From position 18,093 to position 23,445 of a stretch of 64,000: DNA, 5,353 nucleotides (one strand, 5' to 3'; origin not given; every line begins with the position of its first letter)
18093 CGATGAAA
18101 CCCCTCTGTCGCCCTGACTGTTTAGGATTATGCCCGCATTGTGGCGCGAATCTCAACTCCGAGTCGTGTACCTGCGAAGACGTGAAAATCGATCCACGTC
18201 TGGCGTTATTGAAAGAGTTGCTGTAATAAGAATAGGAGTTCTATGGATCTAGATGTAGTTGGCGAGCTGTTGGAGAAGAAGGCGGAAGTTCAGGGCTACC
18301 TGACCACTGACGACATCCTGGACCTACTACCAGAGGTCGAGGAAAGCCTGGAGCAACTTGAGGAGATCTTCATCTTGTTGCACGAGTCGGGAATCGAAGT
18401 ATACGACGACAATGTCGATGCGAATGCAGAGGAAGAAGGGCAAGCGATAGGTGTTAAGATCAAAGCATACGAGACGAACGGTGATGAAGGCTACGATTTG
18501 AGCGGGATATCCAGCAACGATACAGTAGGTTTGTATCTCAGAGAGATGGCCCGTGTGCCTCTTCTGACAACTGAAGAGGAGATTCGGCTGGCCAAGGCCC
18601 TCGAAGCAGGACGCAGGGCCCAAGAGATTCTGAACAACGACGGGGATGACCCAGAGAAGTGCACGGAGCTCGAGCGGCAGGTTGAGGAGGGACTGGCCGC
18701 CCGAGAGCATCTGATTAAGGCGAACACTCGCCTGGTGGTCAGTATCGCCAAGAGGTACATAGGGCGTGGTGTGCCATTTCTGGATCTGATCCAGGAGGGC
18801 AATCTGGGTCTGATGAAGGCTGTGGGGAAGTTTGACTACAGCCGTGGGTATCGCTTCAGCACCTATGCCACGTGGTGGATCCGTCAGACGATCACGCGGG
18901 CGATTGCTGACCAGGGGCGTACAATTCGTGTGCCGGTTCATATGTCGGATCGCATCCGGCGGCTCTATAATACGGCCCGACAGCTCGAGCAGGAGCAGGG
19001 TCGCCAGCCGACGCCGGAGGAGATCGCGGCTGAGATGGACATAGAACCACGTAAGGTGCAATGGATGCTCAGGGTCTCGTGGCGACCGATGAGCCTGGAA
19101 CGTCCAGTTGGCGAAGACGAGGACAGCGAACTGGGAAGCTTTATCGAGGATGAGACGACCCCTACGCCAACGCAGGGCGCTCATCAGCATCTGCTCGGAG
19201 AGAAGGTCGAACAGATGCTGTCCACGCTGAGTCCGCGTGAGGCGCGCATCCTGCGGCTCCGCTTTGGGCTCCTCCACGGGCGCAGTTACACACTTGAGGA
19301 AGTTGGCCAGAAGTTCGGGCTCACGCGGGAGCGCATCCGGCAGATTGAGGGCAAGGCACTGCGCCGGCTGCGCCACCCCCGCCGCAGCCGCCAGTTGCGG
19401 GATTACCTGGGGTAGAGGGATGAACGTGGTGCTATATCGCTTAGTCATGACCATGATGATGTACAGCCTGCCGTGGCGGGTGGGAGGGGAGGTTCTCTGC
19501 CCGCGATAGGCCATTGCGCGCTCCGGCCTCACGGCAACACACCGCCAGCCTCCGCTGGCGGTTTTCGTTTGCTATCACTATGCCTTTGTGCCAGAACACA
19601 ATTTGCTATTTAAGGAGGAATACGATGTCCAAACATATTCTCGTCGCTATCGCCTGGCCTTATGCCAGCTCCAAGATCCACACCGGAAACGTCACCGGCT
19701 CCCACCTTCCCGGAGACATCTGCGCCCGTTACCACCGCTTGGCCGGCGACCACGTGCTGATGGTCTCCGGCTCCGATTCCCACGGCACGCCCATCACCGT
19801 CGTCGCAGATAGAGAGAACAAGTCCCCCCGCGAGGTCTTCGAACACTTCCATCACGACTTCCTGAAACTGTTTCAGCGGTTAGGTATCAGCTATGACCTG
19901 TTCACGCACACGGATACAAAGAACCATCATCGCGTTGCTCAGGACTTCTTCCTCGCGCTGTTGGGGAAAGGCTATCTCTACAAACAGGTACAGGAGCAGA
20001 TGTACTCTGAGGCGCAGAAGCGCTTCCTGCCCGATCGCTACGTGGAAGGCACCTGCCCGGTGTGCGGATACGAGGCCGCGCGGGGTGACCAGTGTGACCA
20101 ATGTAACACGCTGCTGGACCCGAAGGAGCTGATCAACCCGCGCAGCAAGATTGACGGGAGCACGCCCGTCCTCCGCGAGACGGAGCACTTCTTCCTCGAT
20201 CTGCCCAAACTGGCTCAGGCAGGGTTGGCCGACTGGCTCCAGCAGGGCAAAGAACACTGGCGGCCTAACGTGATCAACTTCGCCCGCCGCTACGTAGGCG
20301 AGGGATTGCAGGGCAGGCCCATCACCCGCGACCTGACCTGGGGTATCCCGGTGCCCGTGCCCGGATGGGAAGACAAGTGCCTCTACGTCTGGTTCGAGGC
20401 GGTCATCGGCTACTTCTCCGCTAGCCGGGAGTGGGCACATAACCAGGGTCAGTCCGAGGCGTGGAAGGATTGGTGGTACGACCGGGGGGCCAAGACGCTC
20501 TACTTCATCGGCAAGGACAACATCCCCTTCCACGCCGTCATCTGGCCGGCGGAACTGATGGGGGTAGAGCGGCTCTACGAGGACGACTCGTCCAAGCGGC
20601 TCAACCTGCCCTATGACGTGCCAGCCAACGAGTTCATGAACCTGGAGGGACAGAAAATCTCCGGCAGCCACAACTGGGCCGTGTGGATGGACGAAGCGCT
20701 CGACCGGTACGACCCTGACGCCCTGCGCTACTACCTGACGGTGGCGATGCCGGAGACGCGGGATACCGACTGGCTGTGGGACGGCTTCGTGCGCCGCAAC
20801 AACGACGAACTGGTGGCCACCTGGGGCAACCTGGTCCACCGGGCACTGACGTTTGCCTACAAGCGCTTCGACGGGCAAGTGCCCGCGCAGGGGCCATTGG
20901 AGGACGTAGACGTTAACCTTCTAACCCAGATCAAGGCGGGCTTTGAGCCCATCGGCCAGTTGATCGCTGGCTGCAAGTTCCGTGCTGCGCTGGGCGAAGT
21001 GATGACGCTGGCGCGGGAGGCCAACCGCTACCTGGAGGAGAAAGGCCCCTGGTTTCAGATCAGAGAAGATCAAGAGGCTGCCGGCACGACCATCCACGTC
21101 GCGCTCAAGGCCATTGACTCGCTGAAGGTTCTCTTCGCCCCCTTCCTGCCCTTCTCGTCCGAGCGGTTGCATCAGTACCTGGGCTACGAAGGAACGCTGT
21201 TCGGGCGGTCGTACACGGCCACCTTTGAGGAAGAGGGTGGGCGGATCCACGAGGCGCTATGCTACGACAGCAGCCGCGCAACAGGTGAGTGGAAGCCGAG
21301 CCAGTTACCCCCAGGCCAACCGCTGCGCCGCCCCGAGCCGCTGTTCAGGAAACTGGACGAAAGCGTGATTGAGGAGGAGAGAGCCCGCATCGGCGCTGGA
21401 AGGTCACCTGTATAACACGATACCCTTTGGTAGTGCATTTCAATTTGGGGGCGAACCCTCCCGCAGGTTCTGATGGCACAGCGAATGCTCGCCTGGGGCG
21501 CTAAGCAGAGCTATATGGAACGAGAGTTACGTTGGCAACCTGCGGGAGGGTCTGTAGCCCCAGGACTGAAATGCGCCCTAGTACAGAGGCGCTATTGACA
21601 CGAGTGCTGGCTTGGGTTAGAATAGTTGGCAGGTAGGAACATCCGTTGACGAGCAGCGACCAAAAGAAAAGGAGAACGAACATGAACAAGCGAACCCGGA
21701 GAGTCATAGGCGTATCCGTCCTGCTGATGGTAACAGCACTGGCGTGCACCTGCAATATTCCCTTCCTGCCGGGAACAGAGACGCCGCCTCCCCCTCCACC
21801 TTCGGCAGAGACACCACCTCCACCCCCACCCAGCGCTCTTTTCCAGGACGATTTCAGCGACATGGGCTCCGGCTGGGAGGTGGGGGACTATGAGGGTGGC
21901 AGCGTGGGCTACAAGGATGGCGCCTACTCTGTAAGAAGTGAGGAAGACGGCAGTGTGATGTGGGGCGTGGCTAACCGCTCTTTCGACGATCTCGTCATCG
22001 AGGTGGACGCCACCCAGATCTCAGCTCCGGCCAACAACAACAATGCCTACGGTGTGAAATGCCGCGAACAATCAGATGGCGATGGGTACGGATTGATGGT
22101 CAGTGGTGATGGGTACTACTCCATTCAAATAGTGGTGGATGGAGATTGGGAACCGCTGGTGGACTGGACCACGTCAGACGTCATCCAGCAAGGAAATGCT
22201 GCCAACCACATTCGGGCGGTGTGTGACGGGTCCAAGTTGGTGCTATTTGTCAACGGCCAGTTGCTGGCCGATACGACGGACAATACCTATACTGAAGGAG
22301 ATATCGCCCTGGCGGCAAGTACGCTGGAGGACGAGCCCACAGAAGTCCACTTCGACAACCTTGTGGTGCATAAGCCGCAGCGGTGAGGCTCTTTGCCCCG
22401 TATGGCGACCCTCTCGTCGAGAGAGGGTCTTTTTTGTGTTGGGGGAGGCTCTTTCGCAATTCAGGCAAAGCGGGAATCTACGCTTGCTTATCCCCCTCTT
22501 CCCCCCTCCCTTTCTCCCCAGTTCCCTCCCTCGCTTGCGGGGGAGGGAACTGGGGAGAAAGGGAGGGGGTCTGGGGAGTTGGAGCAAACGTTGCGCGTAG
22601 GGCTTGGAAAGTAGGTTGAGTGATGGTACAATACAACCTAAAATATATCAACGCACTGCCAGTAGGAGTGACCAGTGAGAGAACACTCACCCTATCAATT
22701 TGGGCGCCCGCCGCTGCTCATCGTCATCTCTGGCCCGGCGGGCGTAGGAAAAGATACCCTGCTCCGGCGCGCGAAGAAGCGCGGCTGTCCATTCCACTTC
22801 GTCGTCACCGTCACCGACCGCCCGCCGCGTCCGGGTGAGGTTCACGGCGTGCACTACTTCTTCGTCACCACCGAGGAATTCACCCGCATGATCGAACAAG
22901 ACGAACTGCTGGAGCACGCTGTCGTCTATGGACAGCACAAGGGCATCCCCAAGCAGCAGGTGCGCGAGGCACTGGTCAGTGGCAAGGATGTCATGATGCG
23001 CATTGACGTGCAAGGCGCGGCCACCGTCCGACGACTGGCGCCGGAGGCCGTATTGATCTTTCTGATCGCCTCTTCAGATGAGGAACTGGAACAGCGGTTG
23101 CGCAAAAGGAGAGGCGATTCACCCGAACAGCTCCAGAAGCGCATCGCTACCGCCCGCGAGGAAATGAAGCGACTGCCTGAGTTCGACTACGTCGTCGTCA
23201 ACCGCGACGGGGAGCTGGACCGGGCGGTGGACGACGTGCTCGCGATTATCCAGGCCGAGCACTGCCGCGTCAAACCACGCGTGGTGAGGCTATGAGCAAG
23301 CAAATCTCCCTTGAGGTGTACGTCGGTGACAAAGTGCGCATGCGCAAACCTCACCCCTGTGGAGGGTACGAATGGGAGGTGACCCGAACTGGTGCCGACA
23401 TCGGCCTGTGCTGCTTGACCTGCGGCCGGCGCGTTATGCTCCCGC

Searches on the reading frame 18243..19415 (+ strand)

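Call 14: search_protein_families(library=pfam, proteins=[window:18243-19415:+], max_evalue=0.001)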
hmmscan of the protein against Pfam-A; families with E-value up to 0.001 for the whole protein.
window:18243-19415:+ (390 aa): 5 families
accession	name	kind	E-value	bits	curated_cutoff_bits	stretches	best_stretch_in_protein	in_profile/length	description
PF04539.22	Sigma70_r3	-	5.1e-26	91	25.3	1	237-311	2-76/78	Sigma-70 region 3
PF04542.20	Sigma70_r2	-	1.2e-23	83.1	24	1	157-227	1-71/71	Sigma-70 region 2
PF04545.22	Sigma70_r4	-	2.6e-18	65.7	24.1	1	326-378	2-50/50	Sigma-70, region 4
PF00140.25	Sigma70_r1_2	-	8.3e-13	48.5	22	1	93-125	1-33/34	Sigma-70 factor, region 1.2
PF03979.19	Sigma70_r1_1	-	1e-09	38.6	22.5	1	12-63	12-63/81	Sigma-70 factor, region 1.1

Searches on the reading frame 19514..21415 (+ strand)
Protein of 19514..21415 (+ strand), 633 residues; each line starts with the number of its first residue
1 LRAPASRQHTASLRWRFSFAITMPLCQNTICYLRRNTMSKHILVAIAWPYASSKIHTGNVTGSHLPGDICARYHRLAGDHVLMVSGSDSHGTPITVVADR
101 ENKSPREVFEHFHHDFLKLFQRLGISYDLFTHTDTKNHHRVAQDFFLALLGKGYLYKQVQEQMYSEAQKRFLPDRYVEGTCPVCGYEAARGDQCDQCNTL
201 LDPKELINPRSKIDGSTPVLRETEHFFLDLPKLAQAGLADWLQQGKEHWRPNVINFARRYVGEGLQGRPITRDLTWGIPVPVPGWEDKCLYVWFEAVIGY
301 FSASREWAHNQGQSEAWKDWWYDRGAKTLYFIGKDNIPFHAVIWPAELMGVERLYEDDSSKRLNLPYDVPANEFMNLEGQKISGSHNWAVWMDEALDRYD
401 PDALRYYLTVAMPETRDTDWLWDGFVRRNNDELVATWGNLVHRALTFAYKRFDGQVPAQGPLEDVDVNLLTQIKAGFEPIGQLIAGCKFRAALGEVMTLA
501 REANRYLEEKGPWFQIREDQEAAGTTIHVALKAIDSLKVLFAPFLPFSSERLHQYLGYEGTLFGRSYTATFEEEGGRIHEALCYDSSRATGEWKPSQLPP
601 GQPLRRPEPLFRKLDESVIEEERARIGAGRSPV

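Call 14: search_protein_families(library=pfam, proteins=[window:19514-21415:+], max_evalue=0.001)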
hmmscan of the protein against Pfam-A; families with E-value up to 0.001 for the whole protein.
window:19514-21415:+ (633 aa): 5 families
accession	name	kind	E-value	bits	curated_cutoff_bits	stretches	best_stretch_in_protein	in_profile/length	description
PF09334.17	tRNA-synt_1g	-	7.9e-143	476.4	20.1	1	42-444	1-390/391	tRNA synthetases class I (M)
PF19303.5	Anticodon_3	-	1.2e-14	54.9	23.5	1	456-561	1-106/152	Anticodon binding domain of methionyl tRNA ligase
PF00133.28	tRNA-synt_1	-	1.6e-13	50.7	22.7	1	39-288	22-249/414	tRNA synthetases class I (I, L, M and V)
PF08264.19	Anticodon_1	-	1.8e-06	28.3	25.1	1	469-569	4-106/148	Anticodon-binding domain of tRNA ligase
PF01406.26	tRNA-synt_1e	-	2.8e-06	27.3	27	0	372-410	244-282/301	tRNA synthetases class I (C) catalytic domain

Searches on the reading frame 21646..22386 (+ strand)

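Call 14: search_protein_families(library=pfam, proteins=[window:21646-22386:+], max_evalue=0.001)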
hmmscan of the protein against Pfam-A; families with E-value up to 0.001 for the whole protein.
window:21646-22386:+ (246 aa): 2 families
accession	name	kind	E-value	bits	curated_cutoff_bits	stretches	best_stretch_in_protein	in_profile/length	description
PF13385.13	Laminin_G_3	-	5.5e-06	27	27.6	1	137-240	39-139/151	Concanavalin A-like lectin/glucanases superfamily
PF06439.18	3keto-disac_hyd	-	1.1e-05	26.1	26.8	1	72-240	10-185/187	3-keto-disaccharide hydrolase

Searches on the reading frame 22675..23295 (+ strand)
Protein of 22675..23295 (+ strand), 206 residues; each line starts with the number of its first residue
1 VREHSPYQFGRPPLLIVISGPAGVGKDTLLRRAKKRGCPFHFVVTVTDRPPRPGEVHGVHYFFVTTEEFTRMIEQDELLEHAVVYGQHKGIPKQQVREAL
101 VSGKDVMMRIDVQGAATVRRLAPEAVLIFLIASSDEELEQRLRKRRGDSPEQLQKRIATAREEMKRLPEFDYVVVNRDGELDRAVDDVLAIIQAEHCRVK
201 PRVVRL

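Call 14: search_protein_families(library=pfam, proteins=[window:22675-23295:+], max_evalue=0.001)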
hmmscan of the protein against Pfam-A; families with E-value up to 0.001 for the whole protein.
window:22675-23295:+ (206 aa): 2 families
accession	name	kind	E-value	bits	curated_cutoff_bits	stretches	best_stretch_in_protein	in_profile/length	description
PF00625.27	Guanylate_kin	-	6.6e-41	140.4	25.2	1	15-194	4-181/182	Guanylate kinase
PF13238.12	AAA_18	-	5e-06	27.4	29.4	1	16-152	1-118/128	AAA domain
